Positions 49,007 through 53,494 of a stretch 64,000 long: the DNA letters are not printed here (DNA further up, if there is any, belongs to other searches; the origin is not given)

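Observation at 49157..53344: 4.2-kb gene made of a 273-bp (91-aa) tandem super-repeat of aromatic 'FPLxW' units: a secreted repeat protein with no family I can name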

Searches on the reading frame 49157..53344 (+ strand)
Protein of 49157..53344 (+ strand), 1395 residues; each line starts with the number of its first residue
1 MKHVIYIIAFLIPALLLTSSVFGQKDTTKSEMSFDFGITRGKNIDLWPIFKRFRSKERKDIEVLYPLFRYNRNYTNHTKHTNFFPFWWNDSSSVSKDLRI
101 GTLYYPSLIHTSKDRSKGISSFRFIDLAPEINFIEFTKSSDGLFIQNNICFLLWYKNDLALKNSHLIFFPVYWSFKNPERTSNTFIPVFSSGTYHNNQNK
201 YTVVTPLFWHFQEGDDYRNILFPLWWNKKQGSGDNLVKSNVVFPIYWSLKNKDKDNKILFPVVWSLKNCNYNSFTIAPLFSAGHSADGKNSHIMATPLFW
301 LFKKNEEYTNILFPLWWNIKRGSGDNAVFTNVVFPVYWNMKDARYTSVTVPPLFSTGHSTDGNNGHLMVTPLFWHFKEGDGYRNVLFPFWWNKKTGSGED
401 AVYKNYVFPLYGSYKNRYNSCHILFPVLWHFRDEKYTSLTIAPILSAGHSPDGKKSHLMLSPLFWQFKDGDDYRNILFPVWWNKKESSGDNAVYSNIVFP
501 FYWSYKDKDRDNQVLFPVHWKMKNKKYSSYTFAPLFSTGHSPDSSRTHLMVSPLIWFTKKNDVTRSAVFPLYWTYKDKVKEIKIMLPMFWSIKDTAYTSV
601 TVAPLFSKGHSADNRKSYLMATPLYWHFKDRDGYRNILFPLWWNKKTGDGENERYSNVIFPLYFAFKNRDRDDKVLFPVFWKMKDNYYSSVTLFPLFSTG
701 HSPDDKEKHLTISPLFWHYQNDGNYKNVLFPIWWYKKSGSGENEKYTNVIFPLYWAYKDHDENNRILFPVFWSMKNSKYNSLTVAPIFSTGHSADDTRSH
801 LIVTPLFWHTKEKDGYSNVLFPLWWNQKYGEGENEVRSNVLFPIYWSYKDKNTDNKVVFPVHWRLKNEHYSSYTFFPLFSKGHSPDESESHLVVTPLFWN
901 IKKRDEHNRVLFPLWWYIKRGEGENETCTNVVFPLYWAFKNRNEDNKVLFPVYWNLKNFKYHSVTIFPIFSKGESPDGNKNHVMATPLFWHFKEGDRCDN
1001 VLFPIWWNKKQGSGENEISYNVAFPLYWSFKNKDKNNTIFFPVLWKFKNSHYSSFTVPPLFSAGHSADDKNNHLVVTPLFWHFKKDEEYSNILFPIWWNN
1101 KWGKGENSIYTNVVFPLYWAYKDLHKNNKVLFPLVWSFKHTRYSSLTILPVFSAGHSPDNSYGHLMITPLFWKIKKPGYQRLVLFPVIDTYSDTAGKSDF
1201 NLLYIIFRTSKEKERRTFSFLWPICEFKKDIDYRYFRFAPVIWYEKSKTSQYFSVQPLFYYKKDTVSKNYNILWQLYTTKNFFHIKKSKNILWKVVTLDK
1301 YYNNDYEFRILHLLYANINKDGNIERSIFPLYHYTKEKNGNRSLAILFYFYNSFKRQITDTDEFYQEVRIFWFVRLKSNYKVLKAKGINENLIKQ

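Call 3: search_protein_families(library=pfam, proteins=[window:49157-53344:+], max_evalue=10)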
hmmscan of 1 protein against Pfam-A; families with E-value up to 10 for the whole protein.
window:49157-53344:+ (1395 aa): 1 family
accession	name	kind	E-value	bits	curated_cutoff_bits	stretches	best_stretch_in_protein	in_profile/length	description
PF23476.1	DUF7132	-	0.028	15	27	1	550-627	25-98/106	Family of unknown function (DUF7132)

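Call 4: search_protein_families(library=ncbifam, proteins=[window:49157-53344:+], max_evalue=10)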
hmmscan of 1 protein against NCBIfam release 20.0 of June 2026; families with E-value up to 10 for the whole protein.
window:49157-53344:+ (1395 aa): 1 family
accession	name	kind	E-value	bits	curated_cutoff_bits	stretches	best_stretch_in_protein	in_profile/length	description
NF058572.1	PenVAmdYxeL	equivalog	0.0075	15.4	600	1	576-637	129-191/328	penicillin V amidase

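Call 5: search_solved_structures(query=window:49157-53344:+, max_evalue=10)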
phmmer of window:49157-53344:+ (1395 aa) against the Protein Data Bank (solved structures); distinct sequences matched with E-value up to 10: 2.
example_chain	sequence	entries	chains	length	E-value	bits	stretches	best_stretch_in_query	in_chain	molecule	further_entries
8us4_A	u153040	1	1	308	0.0066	17.1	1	795-862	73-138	Translocation and assembly module subunit TamA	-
8us1_A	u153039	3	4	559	0.017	15.7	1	795-862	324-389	Translocation and assembly module subunit TamA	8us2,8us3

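Call 7: find_homologous_proteins(query=window:49157-53344:+, max_evalue=0.001)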
Query window:49157-53344:+ (1395 aa): 269 proteins with E <= 0.001 among 5541 candidates; the best 120 are listed.
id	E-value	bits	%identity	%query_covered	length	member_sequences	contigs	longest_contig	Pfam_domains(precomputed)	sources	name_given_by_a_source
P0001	0.0e+0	3326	100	100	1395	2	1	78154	-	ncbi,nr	ncbi:MAG: hypothetical protein HY958_02490 [Bacteroidia bacterium]|nr:hypothetical protein [Bacteroi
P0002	0.0e+0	2292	49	100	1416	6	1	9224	-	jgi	jgi:hypothetical protein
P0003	0.0e+0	2168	45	94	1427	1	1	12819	-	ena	-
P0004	0.0e+0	1940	46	89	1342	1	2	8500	-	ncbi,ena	-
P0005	0.0e+0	1905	45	100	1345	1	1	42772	-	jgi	-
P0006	0.0e+0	1824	47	98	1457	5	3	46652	-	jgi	-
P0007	0.0e+0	1798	47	83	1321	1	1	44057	-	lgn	-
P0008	0.0e+0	1773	44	97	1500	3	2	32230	-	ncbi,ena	-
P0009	0.0e+0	1719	49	99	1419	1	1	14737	-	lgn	-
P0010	0.0e+0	1696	48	98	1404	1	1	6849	-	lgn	-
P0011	0.0e+0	1695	43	100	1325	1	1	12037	-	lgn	-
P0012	0.0e+0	1657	45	99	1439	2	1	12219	-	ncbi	-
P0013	0.0e+0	1610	46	99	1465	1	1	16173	-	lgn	-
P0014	0.0e+0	1488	42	99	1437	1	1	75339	-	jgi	jgi:hypothetical protein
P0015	0.0e+0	1486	44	83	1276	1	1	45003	-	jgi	jgi:hypothetical protein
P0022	0.0e+0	1303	38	99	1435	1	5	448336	-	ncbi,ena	-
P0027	0.0e+0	1265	33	89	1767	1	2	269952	-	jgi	jgi:hypothetical protein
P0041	0.0e+0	1117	36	74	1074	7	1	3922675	-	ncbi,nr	ncbi:hypothetical protein CYCD_11130 [Tenuifilaceae bacterium CYCD]|nr:hypothetical protein CYCD_111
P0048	0.0e+0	1086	37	72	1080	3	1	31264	-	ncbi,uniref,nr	ncbi:hypothetical protein [Williamwhitmania taraxaci]|uniref:hypothetical protein n=1 Tax=Williamwhi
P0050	0.0e+0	1074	40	73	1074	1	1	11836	-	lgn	-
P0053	0.0e+0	1045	42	71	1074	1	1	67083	-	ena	-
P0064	0.0e+0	1018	42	59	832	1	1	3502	PF22282.2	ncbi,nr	ncbi:MAG: hypothetical protein IAF38_10490, partial [Bacteroidia bacterium]|nr:hypothetical protein 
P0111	1.0e-232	794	29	96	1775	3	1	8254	-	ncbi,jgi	jgi:hypothetical protein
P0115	6.9e-227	774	33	65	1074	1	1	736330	-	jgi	-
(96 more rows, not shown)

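Call 14: find_encoding_contigs(protein=P0041, flank=8000, max_places=3)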
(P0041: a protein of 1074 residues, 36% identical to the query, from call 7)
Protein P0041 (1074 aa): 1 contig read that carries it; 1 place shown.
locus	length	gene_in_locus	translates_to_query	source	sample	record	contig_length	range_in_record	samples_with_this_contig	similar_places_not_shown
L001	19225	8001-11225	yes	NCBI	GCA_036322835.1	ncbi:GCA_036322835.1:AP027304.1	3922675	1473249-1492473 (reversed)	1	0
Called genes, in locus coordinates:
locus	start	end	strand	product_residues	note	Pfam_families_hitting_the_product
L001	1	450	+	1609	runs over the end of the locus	PF00041:fn3 (faint)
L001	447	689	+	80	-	-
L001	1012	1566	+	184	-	PF01797:Y1_Tnp (faint)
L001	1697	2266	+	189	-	PF01797:Y1_Tnp (faint)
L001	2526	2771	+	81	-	-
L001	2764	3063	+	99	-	PF05016:ParE_toxin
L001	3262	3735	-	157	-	-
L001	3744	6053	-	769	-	PF14938:SNAP (faint), PF13424:TPR_12 (weak), PF28559:TPR_SusR (weak), PF13424:TPR_12, PF00515:TPR_1 (weak), PF07719:TPR_2 (weak), PF13424:TPR_12, PF07228:SpoIIE, +4 more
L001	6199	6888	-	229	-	PF00081:Sod_Fe_N, PF02777:Sod_Fe_C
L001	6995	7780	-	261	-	PF03767:Acid_phosphat_B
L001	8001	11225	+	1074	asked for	-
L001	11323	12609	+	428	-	PF02844:GARS_N, PF01071:GARS_A, PF02655:ATP-grasp_3 (weak), PF02843:GARS_C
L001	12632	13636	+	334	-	PF19992:DUF6427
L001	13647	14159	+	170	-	PF00929:RNase_T, PF21762:DEDDh_C (weak)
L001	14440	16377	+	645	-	PF13689:DUF4154, PF28019:HmpF (faint), PF02518:HATPase_c, PF14501:HATPase_c_5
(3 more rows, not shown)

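Call 16: find_encoding_contigs(protein=P0048, flank=8000, max_places=2)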
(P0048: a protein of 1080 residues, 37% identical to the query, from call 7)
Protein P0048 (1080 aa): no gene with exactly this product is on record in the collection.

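Call 17: find_encoding_contigs(protein=P0022, flank=8000, max_places=2)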
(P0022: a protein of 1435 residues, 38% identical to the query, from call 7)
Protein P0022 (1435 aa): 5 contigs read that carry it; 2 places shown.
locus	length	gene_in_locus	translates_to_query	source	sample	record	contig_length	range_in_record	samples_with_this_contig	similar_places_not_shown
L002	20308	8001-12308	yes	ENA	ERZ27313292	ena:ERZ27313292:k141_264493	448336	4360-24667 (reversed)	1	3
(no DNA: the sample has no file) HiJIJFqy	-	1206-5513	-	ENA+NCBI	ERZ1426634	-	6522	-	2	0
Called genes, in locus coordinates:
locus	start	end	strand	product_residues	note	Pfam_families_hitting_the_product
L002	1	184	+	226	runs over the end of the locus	PF07947:YhhN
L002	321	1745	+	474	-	PF00171:Aldedh, PF05893:LuxC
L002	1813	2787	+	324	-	PF01112:Asparaginase_2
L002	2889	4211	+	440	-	-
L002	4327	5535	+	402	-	PF00108:Thiolase_N, PF02803:Thiolase_C, PF22691:Thiolase_C_1 (faint)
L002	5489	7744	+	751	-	PF00378:ECH_1, PF16113:ECH_2, PF02737:3HCDH_N, PF00725:3HCDH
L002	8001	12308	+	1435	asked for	-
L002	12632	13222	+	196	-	PF00034:Cytochrom_C, PF13442:Cytochrome_CBB3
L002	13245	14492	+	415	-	-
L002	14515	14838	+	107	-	-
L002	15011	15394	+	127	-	-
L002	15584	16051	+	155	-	PF00034:Cytochrom_C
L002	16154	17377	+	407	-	-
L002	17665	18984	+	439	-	PF00135:COesterase, PF20434:BD-FAE, PF07859:Abhydrolase_3, PF18962:Por_Secre_tail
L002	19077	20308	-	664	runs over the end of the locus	PF20254:DMFA2_C, PF18962:Por_Secre_tail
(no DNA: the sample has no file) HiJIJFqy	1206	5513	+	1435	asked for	-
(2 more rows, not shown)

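Call 18: predict_structure(alignment_id=A1)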
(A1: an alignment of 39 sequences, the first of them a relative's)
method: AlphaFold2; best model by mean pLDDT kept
length: 1074 residues; sequences in the alignment: 39
mean_pLDDT: 67.5   pTM: 0.29
mean pLDDT of the five models: 67.5, 66.2, 63.7, 62.8, 60.8
residues with pLDDT >= 90: 0; 70-90: 567; 50-70: 364; < 50: 143
segments of 3 or more residues with pLDDT < 50: 1-7, 27-60, 159-162, 178-180, 583-594, 673-687, 916-927, 956-960, 973-978, 1052-1074
pLDDT, mean of each block of 10 residues (from residue 1): 46 67 52 34 29 38 69 71 82 83 83 75 81 75 71 57 52 53 65 69 80 75 82 77 79 77 77 72 75 75 74 82 74 76 74 76 72 71 69 69 71 69 67 71 76 73 74 78 73 71 65 56 53 52 57 65 70 70 44 56 72 76 77 76 76 73 72 42 48 69 71 77 76 78 78 77 77 77 77 77 81 77 82 78 76 73 74 80 70 74 56 54 47 52 63 54 55 49 58 58 70 71 70 63 57 38 39 38
secondary structure, 60 per line:
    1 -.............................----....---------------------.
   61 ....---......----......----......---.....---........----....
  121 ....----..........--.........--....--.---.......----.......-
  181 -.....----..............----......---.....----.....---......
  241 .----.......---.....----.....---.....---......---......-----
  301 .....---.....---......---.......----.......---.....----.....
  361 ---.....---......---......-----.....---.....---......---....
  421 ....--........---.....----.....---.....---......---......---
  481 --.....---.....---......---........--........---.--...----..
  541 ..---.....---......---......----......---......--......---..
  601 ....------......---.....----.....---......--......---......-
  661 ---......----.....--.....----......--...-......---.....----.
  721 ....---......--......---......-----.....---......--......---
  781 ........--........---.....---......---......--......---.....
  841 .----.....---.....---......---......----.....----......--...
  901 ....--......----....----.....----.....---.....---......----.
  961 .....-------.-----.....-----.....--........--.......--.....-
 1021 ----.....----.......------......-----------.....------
elements in order (helices of 4 or more, strands of 3 or more residues): H2-30 H35-38 E60-64 E68-73 E78-83 E88-93 E97-101 E105-112 E117-124 E129-138 E141-149 E152-155 E162-168 E173-179 E182-186 E191-195 E199-204 E209-214 E218-222 E227-231 E235-241 E246-252 E256-260 E265-269 E273-277 E281-286 E290-295 E301-305 E309-313 E317-322 E326-332 E337-343 E347-351 E356-360 E364-368 E372-377 E381-386 E392-396 E400-404 E408-413 E417-424 E427-434 E438-442 E447-451 E455-459 E463-468 E472-477 E483-487 E491-495 E499-504 E508-515 E518-525 E532-534 E539-542 E546-550 E554-559 E563-568 E573-578 E582-587 E590-595 E599-604 E611-616 E620-624 E629-633 E637-642 E645-650 E654-659 E664-669 E674-678 E681-685 E690-695 E702-707 E711-715 E720-724 E728-733 E736-741 E745-750 E756-760 E764-769 E772-777 E781-788 E791-798 E802-806 E810-815 E819-824 E827-832 E836-841 E846-850 E854-858 E862-867 E871-876 E881-885 E890-895 E898-904 E907-912 E917-920 E925-929 E934-938 E942-946 E950-955 E960-965 E979-983 E989-993 E996-1003 E1006-1012 E1015-1019 E1025-1029 E1034-1040 E1047-1052 H1064-1068

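Call 26: search_protein_families(library=pfam, proteins=[P0064, P0041, P0027, P0111], max_evalue=1)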
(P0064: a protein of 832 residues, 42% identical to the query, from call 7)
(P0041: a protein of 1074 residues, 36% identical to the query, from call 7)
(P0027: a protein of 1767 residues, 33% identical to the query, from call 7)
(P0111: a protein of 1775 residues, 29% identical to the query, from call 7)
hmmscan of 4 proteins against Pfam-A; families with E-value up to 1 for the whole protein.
P0064 (832 aa): 5 families
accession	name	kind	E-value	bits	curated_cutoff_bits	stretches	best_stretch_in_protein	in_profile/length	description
PF22282.1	CydS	-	4.4e-07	30.1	25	0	546-559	17-30/31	CydS-like protein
PF16302.10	DUF4944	-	0.0054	17.2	23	0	448-488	21-61/128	Domain of unknown function (DUF4944)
PF06470.18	SMC_hinge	-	0.01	16.6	22.5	0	389-440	47-100/116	SMC proteins Flexible Hinge Domain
PF24083.1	Phage_ssDNA_bind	-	0.093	12.5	27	0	502-532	115-145/193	Putative phage ssDNA-binding domain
PF04867.17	DUF643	-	0.46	11.5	25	0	242-274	46-78/114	Protein of unknown function (DUF643)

P0041 (1074 aa): 1 family
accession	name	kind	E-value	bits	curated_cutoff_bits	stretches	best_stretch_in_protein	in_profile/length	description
PF06281.17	VP1_VP3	-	0.18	12.3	25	1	11-33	46-68/73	Structural protein VP1/VP3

P0027 (1767 aa): 2 families
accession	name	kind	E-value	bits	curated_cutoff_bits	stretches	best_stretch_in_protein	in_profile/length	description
PF15476.11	SAP25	-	0.18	11.9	27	0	382-440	46-104/202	Histone deacetylase complex subunit SAP25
PF14918.11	MTBP_N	-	0.52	10.1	30.1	0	1640-1694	196-250/254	MDM2-binding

P0111 (1775 aa): 2 families
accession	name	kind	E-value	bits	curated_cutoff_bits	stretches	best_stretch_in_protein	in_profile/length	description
PF18379.6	FERM_F1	-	0.0092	16.4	26.1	1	740-789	35-84/96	FERM F1 ubiquitin-like domain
PF24322.2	Tle3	-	0.37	10.7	27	0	900-930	60-86/321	T6SS Tle3 phospholipase effector domain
